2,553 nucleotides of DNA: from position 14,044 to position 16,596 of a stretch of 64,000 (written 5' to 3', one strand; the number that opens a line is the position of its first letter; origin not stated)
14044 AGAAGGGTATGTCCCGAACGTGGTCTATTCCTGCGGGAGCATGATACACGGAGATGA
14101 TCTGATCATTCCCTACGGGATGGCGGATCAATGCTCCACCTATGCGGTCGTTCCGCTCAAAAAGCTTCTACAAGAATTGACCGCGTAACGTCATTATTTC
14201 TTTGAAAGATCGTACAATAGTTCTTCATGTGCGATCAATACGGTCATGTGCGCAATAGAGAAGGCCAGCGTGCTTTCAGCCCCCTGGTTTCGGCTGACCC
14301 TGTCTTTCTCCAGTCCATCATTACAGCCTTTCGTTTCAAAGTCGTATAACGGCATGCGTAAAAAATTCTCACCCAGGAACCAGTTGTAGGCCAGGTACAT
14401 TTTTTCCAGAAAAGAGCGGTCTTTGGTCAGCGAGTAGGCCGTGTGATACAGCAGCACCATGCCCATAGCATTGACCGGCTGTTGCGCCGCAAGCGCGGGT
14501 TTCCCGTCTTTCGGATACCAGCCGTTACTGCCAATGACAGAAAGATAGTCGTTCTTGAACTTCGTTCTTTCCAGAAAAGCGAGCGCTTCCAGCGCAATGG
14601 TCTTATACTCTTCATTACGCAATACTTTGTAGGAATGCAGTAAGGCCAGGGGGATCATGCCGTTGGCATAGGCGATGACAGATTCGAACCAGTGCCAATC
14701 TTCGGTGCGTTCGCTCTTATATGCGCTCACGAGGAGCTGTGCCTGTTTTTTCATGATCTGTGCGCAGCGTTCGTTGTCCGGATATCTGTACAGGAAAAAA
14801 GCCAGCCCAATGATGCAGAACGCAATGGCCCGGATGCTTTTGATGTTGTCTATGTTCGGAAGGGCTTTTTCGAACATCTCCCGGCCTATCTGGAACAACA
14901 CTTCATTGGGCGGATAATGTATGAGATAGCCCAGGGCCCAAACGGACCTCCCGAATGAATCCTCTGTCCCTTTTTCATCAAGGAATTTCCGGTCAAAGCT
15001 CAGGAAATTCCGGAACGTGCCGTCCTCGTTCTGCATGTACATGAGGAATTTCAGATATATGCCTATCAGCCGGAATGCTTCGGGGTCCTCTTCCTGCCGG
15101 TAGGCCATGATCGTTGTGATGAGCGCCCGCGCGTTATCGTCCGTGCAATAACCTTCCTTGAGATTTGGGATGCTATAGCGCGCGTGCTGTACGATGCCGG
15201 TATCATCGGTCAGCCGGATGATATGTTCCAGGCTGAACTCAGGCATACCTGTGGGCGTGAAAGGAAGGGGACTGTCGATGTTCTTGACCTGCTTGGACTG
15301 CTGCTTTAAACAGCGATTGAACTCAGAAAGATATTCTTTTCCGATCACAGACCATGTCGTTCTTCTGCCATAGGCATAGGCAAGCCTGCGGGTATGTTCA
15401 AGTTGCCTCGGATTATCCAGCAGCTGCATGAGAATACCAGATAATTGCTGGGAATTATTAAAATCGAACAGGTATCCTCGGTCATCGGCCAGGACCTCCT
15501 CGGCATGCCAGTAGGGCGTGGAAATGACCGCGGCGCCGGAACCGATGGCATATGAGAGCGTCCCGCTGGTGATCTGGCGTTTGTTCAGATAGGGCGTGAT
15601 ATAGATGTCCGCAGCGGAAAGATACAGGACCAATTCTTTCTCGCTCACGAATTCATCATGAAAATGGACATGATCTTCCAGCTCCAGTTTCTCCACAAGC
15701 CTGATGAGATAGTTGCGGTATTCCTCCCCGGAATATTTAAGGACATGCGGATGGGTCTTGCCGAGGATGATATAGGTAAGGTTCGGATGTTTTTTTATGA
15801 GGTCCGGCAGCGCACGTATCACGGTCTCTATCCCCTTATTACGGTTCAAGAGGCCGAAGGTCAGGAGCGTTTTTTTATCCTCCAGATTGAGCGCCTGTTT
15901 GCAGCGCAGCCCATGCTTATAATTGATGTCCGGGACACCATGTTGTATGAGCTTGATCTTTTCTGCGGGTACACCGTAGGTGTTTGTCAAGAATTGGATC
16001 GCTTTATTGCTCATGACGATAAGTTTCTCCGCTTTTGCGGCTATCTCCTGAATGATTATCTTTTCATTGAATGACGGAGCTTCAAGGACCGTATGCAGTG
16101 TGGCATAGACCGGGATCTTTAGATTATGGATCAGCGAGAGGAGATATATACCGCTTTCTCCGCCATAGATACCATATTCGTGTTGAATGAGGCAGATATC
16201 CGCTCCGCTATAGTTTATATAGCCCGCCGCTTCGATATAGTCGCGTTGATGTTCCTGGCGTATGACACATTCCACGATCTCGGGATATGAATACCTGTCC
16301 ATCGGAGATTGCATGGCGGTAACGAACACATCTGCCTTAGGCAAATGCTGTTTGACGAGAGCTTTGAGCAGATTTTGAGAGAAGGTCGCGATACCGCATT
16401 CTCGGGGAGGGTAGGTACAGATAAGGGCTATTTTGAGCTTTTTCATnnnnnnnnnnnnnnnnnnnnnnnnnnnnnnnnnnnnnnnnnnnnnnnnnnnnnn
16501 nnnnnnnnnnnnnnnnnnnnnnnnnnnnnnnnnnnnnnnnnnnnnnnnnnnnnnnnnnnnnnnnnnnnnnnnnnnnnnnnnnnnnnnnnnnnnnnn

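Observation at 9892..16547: Twin cation-type riboswitches head two convergent carbohydrate/osmolyte units: a candidate salt-sensing osmoprotection regulon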

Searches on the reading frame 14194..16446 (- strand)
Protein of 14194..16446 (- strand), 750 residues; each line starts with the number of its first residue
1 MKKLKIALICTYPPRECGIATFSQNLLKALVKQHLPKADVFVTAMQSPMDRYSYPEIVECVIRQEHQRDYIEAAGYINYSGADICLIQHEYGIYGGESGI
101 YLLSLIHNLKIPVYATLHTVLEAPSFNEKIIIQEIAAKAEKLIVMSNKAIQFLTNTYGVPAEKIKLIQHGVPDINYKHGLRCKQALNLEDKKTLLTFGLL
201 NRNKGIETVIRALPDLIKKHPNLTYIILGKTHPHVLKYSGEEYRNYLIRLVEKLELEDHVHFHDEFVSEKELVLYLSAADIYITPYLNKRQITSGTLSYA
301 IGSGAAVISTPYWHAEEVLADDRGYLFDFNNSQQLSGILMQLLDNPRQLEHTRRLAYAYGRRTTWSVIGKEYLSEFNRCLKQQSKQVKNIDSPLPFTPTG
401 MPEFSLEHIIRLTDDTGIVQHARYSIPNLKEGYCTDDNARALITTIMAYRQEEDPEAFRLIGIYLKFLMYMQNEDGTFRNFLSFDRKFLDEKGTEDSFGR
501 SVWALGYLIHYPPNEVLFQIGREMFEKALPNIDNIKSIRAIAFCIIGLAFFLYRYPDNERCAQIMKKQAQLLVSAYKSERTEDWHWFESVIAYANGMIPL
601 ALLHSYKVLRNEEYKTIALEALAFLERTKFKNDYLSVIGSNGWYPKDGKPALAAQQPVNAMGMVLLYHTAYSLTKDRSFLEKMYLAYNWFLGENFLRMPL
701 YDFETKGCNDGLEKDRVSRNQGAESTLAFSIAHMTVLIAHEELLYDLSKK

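Call 9: search_protein_families(library=pfam, proteins=[window:14194-16446:-], max_evalue=0.001)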
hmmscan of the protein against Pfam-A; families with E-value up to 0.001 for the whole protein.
window:14194-16446:- (750 aa): 3 families
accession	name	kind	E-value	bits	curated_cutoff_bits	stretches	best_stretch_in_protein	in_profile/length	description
PF00534.26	Glycos_transf_1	-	8.7e-21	74.6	26.4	1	186-354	9-164/172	Glycosyl transferases group 1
PF13692.12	Glyco_trans_1_4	-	2e-14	54.5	27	1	192-345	2-142/142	Glycosyl transferases group 1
PF13439.12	Glyco_transf_4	-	3.2e-07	31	28.5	1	98-171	84-166/170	Glycosyltransferase Family 4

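Call 20: find_related_loci(query=window:14194-16446:-, collection=genome_contigs, flank=10000)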
Query window:14194-16446:- (750 aa) in genome_contigs; peptide patterns used: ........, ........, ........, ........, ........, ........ (x = any residue, [..] = any of these).
67 stretches matched a pattern; 26 encode a relative of the query (tblastn E <= 1e-3); 26 distinct loci.
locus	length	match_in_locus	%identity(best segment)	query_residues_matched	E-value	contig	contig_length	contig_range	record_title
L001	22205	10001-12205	50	4-741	0e+0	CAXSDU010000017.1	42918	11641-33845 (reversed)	MAG: uncultured Parafilimonas sp. isolate private_X5_metawrap_bin.6 genome assembly, contig: private_X5_metawrap_bin.6_1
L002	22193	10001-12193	47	2-732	0e+0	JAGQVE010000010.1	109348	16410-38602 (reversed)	MAG: Bacteroidales bacterium isolate HKST-UBA07 NODE_10_length_109348_cov_10.987087, whole genome shotgun sequence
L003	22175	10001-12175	46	4-734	0e+0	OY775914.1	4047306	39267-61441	MAG: Bacteroidales bacterium isolate 7de1171c-092d-4693-a70e-3c34f944b135 genome assembly, chromosome: 1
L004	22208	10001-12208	43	4-740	0e+0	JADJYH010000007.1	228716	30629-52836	MAG: Saprospiraceae bacterium isolate Lyne_18-Q3-R50-59_BATAC.195 tig00012348-10-2282780, whole genome shotgun sequence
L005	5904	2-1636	53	197-743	0e+0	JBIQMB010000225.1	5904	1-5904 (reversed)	MAG: Chitinophagaceae bacterium isolate mag.52g NODE_6456_length_5904, whole genome shotgun sequence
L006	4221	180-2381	41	6-736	0e+0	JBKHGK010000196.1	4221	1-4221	MAG: Candidatus Brocadiia bacterium isolate D1M06_29 NODE_20610_length_4221_cov_45.101776, whole genome shotgun sequence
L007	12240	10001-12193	42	5-729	0e+0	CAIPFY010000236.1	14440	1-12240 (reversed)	MAG: uncultured Chloroflexi bacterium isolate Loclat_bin-07687 genome assembly, contig: bin-07687:236/464, whole genome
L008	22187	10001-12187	42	5-729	0e+0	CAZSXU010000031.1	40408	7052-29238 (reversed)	MAG TPA_asm: uncultured bacterium isolate binchicken_co334_235 genome assembly, contig: NODE_1515_length_40408_cov_98.07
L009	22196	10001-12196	39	5-732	0e+0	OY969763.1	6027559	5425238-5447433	MAG: uncultured Verrucomicrobiae bacterium isolate MFD04967.bin.c.2 genome assembly, chromosome: 1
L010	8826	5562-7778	40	5-737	1e-180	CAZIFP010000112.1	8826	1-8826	MAG TPA_asm: uncultured Bifidobacteriaceae bacterium isolate binchicken_co162_622 genome assembly, contig: NODE_20356_le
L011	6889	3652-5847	39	5-732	0e+0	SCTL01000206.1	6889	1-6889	MAG: Verrucomicrobia bacterium isolate FW301_bin.11 FW301_bin.11-15271-1, whole genome shotgun sequence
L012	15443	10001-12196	39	5-732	4e-179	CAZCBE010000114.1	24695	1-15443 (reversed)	MAG TPA_asm: uncultured Klebsiella sp. isolate SRP292972_co3_125 genome assembly, contig: NODE_1180_length_24695_cov_24.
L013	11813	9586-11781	40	5-732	6e-178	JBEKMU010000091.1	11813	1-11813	MAG: Verrucomicrobiota bacterium isolate SPRUCE 400 SPRUCE_400_91, whole genome shotgun sequence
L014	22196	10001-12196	39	5-732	4e-177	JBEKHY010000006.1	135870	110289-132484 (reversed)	MAG: Verrucomicrobiota bacterium isolate SPRUCE 288 SPRUCE_288_6, whole genome shotgun sequence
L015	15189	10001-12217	39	5-737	4e-176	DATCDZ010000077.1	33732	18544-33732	MAG TPA_asm: Verrucomicrobiia bacterium isolate SMAG_U7740 k141_383609, whole genome shotgun sequence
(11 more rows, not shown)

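Call 22: find_homologous_proteins(query=window:14194-16446:-, max_evalue=1e-50)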
Query window:14194-16446:- (750 aa): 8000 proteins with E <= 1e-50 among 8000 candidates; the best 120 are listed.
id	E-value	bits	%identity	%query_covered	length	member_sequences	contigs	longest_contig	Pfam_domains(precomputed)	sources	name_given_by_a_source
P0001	0.0e+0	1728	100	100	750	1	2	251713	PF00534.27,PF13439.13,PF13692.13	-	-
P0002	0.0e+0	1350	77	100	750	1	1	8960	PF00534.27,PF13439.13,PF13692.13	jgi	jgi:glycosyltransferase involved in cell wall biosynthesis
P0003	0.0e+0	1308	73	100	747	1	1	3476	PF00534.27,PF13439.13,PF13692.13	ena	-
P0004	0.0e+0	1279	72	99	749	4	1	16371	PF00534.27,PF13692.13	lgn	-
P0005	0.0e+0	1213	68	100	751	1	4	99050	PF00534.27,PF13439.13,PF13692.13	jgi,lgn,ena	-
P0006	0.0e+0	1031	59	99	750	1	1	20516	PF00534.27,PF13439.13,PF13692.13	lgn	-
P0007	2.0e-281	954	55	99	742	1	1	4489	PF00534.27,PF07470.20,PF13439.13,PF06662.20,PF13692.13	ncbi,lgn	-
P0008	2.5e-281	953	56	99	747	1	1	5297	PF00534.27,PF13439.13,PF13692.13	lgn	-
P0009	3.2e-281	953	56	99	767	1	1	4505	PF00534.27,PF13439.13,PF13692.13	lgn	-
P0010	8.3e-281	952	55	99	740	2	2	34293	PF00534.27,PF13439.13,PF13692.13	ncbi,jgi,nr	ncbi:MAG: glycosyltransferase [Deltaproteobacteria bacterium]|nr:glycosyltransferase [Deltaproteobac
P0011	1.3e-280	951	55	99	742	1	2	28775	PF00534.27,PF07470.20,PF13439.13,PF13692.13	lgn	-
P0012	4.2e-280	949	55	99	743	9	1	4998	PF00534.27,PF07470.20,PF13439.13,PF13692.13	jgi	-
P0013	5.7e-280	949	55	99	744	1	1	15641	PF00534.27,PF13439.13,PF13692.13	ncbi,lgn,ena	-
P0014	6.7e-280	949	54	99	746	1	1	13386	PF00534.27,PF07470.20,PF13439.13,PF13692.13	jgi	-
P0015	1.5e-279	948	54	99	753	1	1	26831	PF00534.27,PF07470.20,PF13439.13,PF13692.13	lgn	-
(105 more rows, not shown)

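Call 23: find_encoding_contigs(protein=P0002, flank=10000, max_places=2)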
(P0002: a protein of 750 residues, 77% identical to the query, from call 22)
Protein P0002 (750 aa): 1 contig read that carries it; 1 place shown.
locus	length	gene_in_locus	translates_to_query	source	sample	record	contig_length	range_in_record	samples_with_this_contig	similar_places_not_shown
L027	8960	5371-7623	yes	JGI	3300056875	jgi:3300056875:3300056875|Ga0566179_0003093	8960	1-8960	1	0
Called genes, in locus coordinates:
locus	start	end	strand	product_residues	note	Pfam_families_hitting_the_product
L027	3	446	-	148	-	?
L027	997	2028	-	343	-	PF01758:SBF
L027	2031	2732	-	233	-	PF02683:DsbD_TM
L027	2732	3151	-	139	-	PF00085:Thioredoxin, PF13098:Thioredoxin_2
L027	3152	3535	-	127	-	PF08859:DGC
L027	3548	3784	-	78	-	PF13192:Thioredoxin_3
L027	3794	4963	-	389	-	PF03773:ArsP_1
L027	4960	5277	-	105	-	PF02001:DUF134, PF04545:Sigma70_r4 (weak)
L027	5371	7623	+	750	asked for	PF13439:Glyco_transf_4, PF00534:Glycos_transf_1, PF13692:Glyco_trans_1_4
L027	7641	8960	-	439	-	?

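Call 24: find_encoding_contigs(protein=P0004, flank=10000, max_places=2)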
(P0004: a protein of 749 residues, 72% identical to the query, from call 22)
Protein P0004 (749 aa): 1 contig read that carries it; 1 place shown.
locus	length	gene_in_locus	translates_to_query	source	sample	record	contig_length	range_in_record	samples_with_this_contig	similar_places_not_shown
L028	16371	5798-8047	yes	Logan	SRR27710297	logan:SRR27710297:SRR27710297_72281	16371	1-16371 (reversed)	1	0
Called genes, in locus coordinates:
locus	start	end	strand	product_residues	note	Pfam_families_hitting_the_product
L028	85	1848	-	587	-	PF08497:Radical_SAM_N, PF04055:Radical_SAM, PF11842:DUF3362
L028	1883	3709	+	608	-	PF07719:TPR_2 (faint), PF13174:TPR_6 (faint), PF13432:TPR_16 (faint), PF01464:SLT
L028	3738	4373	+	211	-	PF00881:Nitroreductase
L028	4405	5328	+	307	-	PF00654:Voltage_CLC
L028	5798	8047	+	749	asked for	PF00534:Glycos_transf_1, PF13692:Glyco_trans_1_4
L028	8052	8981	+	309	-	PF04041:Glyco_hydro_130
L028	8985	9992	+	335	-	PF13439:Glyco_transf_4, PF00534:Glycos_transf_1, PF13692:Glyco_trans_1_4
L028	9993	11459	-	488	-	PF04041:Glyco_hydro_130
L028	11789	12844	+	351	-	PF21088:MS_channel_1st, PF00924:MS_channel_2nd, PF21082:MS_channel_3rd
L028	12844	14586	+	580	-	PF19291:TREH_N, PF00723:Glyco_hydro_15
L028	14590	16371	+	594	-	?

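Call 25: find_encoding_contigs(protein=P0005, flank=10000, max_places=2)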
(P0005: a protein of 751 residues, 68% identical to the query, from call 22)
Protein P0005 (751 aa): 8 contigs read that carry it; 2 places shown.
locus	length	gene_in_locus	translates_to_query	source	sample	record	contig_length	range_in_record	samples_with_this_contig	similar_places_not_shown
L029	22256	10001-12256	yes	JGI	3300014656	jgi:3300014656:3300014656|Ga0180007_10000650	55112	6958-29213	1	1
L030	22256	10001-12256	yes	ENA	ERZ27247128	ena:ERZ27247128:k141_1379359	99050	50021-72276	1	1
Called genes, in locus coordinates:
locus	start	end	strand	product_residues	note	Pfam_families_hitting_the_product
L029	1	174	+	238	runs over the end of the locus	-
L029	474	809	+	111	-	-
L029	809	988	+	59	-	-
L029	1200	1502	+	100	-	-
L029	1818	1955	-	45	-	-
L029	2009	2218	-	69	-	PF01850:PIN (weak)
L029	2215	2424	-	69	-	-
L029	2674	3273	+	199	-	PF13338:AbiEi_4 (weak)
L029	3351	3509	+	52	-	PF08843:AbiEii (weak)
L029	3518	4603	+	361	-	PF04851:ResIII, PF00271:Helicase_C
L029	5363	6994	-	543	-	PF02743:dCache_1, PF00672:HAMP (weak), PF00990:GGDEF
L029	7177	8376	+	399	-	PF07690:MFS_1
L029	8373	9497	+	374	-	PF01075:Glyco_transf_9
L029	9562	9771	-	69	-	-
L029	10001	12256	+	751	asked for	PF13439:Glyco_transf_4 (weak), PF00534:Glycos_transf_1, PF13692:Glyco_trans_1_4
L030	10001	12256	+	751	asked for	PF13439:Glyco_transf_4 (weak), PF00534:Glycos_transf_1, PF13692:Glyco_trans_1_4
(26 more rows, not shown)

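Call 26: find_encoding_contigs(protein=P0006, flank=10000, max_places=2)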
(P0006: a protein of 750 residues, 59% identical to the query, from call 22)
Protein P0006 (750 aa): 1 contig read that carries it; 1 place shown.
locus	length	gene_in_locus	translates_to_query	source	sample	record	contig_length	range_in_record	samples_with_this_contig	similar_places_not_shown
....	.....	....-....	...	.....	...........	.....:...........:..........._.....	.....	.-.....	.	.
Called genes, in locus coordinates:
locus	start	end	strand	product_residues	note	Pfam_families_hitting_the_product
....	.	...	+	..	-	?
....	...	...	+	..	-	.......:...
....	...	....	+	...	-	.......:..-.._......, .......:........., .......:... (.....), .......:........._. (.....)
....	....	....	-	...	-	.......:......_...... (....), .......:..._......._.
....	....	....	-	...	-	-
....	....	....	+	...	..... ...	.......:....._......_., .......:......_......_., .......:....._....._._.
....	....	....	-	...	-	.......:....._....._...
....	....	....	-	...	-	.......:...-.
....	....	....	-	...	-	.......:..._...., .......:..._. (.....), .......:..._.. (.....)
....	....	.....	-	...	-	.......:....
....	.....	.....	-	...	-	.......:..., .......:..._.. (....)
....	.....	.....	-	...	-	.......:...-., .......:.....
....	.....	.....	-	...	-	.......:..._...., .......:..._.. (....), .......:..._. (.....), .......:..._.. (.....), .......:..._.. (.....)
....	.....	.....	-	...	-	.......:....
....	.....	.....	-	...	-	-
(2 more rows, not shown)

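Call 51: search_protein_families(library=pfam, alignment_id=A1, max_evalue=0.00001)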
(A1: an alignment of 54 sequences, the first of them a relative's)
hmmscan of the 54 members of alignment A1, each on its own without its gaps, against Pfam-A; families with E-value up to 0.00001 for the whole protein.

A. member 1, L028:5798-8044:+ (749 aa): 2 families
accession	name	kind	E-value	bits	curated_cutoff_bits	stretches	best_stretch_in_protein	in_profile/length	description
PF00534.26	Glycos_transf_1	-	2.9e-18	66.5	26.4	1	183-357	6-170/172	Glycosyl transferases group 1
PF13692.12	Glyco_trans_1_4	-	2.7e-13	50.8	27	1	192-345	2-142/142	Glycosyl transferases group 1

B. families by the number of members that match (of 54 scanned): 29 families (the first 25 are shown)
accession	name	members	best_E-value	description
PF00982.27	Glyco_transf_20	11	1.2e-123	Glycosyltransferase family 20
PF00924.24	MS_channel_2nd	4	1.4e-20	Mechanosensitive ion channel, beta-domain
PF00805.28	Pentapeptide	3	1.4e-22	Pentapeptide repeats (8 copies)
PF21082.3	MS_channel_3rd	3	3.7e-11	Mechanosensitive ion channel MscS, C-terminal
PF13576.12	Pentapeptide_3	3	6.5e-11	Pentapeptide repeats (9 copies)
PF21088.3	MS_channel_1st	3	1.6e-09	Mechanosensitive ion channel, transmembrane helices 2/3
PF07854.18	DUF1646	2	2.7e-98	Protein of unknown function (DUF1646)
PF03600.22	CitMHS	2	6.9e-76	Citrate transporter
PF00999.27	Na_H_Exchanger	2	3.7e-34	Sodium/hydrogen exchanger, transmembrane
PF01145.31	Band_7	2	2.9e-26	SPFH domain / Band 7 family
PF04290.18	DctQ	2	1.4e-24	Tripartite ATP-independent periplasmic transporters, DctQ component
PF00534.26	Glycos_transf_1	2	2.9e-18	Glycosyl transferases group 1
PF13692.12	Glyco_trans_1_4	2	2.7e-13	Glycosyl transferases group 1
PF13599.13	Pentapeptide_4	2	2.3e-09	Pentapeptide repeat region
PF03977.18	OAD_beta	1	1.6e-143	Na+-transporting oxaloacetate decarboxylase beta subunit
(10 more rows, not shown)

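Call 54: search_protein_families(library=pfam, alignment_id=A2, max_evalue=0.00001)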
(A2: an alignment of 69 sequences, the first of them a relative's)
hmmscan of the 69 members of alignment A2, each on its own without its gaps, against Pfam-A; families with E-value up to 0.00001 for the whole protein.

A. member 1, L028:8052-8978:+ (309 aa): 1 family
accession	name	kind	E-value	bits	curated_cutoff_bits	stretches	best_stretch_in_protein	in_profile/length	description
PF04041.19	Glyco_hydro_130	-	2.2e-66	224.4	26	1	19-301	29-318/320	beta-1,4-mannooligosaccharide phosphorylase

B. families by the number of members that match (of 69 scanned): 55 families (the first 25 are shown)
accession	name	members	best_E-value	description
PF02358.22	Trehalose_PPase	13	9.9e-51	Trehalose-phosphatase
PF00982.27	Glyco_transf_20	6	1e-156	Glycosyltransferase family 20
PF00534.26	Glycos_transf_1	5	6.8e-26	Glycosyl transferases group 1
PF13692.12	Glyco_trans_1_4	4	1.3e-19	Glycosyl transferases group 1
PF00723.27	Glyco_hydro_15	3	8.1e-71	Glycosyl hydrolases family 15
PF19027.5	DUF5752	3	8.8e-70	Family of unknown function (DUF5752)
PF19291.4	TREH_N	3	6.2e-16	Trehalase-like, N-terminal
PF08282.18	Hydrolase_3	3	9.2e-07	haloacid dehalogenase-like hydrolase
PF00072.30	Response_reg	2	2.2e-56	Response regulator receiver domain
PF00474.23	SSF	2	6.2e-42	Sodium:solute symporter family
PF02518.31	HATPase_c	2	3.1e-30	Histidine kinase-, DNA gyrase B-, and HSP90-like ATPase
PF01145.31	Band_7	2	3.6e-27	SPFH domain / Band 7 family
PF00924.24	MS_channel_2nd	2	6.6e-19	Mechanosensitive ion channel, beta-domain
PF00515.34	TPR_1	2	7.4e-18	Tetratricopeptide repeat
PF00512.31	HisKA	2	4.7e-17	His Kinase A (phospho-acceptor) domain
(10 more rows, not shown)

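Call 55: search_solved_structures(query=window:14194-16446:-, max_evalue=0.01)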
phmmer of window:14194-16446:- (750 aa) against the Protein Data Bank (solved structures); distinct sequences matched with E-value up to 0.01: 4.
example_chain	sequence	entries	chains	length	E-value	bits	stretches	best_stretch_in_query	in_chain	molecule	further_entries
5i45_A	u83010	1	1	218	6.9e-07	31.2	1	191-346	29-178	Glycosyl transferases group 1 family protein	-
6kih_A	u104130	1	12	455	0.0011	20.7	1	137-347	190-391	Tll1590 protein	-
4n9w_A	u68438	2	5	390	0.0025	19.5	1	192-374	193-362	GDP-mannose-dependent alpha-(1-2)-phosphatidylinositol mannosyltransferase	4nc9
2gej_A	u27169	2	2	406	0.0028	19.3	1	192-374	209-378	PHOSPHATIDYLINOSITOL MANNOSYLTRANSFERASE (PimA)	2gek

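Call 57: search_protein_families(library=ncbifam, proteins=[window:14194-16446:-], max_evalue=0.001)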
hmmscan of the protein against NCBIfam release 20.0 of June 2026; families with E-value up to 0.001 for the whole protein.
window:14194-16446:- (750 aa): 11 families
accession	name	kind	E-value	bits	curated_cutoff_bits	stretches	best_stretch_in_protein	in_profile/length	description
TIGR04157.1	glyco_rSAM_CFB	subfamily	2.3e-13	49.9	400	1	133-231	164-267/406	TIGR04157 family glycosyltransferase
TIGR03449.1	mycothiol_MshA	equivalog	3.3e-13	49.3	462.5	1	129-379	155-403/406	D-inositol-3-phosphate glycosyltransferase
NF041876.1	EPS_EpsE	equivalog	5.2e-10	39.1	400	1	160-351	184-367/389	exopolysaccharide biosynthesis GT4 family glycosyltransferase EpsE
TIGR04063.1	stp3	hypoth_equivalog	4.3e-08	32.5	442.05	1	156-378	174-394/397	TIGR04063 family PEP-CTERM/XrtA system glycosyltransferase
NF047880.1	glyco_SdgA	exception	6.3e-07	28.3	800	1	163-351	283-462/488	serine-aspartate repeat adhesin O-glycosyltransferase SdgA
TIGR03088.1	stp2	hypoth_equivalog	7.4e-07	28.5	409.05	1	140-356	138-349/374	TIGR03088 family PEP-CTERM/XrtA system glycosyltransferase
NF038295.1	EPS_HpsP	equivalog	3.1e-06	26.4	550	1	154-377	169-385/388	hormogonium polysaccharide biosynthesis glycosyltransferase HpsP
NF012028.0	PRK15484.1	subfamily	4.6e-06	26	618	1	137-325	138-323/380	lipopolysaccharide N-acetylglucosaminyltransferase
TIGR02149.1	glgA_Coryne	subfamily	1.1e-05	24.7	302.4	1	136-331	142-335/391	glycogen synthase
NF038255.1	exopoly_VpsD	equivalog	0.00011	21.2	300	1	130-281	148-285/381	VpsD family glycosyltransferase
NF038229.1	Glyco4_Geo_Pelo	equivalog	0.00063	18.9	400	1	97-229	66-199/338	GPMC system family 4 glycosyltransferase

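Call 70: find_encoding_contigs(protein=P0001, flank=2000, max_places=3)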
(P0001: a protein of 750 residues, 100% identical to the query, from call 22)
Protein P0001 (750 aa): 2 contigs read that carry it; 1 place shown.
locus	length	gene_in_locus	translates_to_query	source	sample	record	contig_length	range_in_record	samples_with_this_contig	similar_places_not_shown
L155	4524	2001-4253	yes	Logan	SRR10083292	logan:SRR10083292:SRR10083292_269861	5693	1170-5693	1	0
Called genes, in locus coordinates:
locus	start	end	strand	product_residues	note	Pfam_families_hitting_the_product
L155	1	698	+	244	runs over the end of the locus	PF00218:IGPS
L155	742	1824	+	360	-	PF01594:AI-2E_transport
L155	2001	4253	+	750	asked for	PF13439:Glyco_transf_4 (weak), PF00534:Glycos_transf_1, PF13692:Glyco_trans_1_4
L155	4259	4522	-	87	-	?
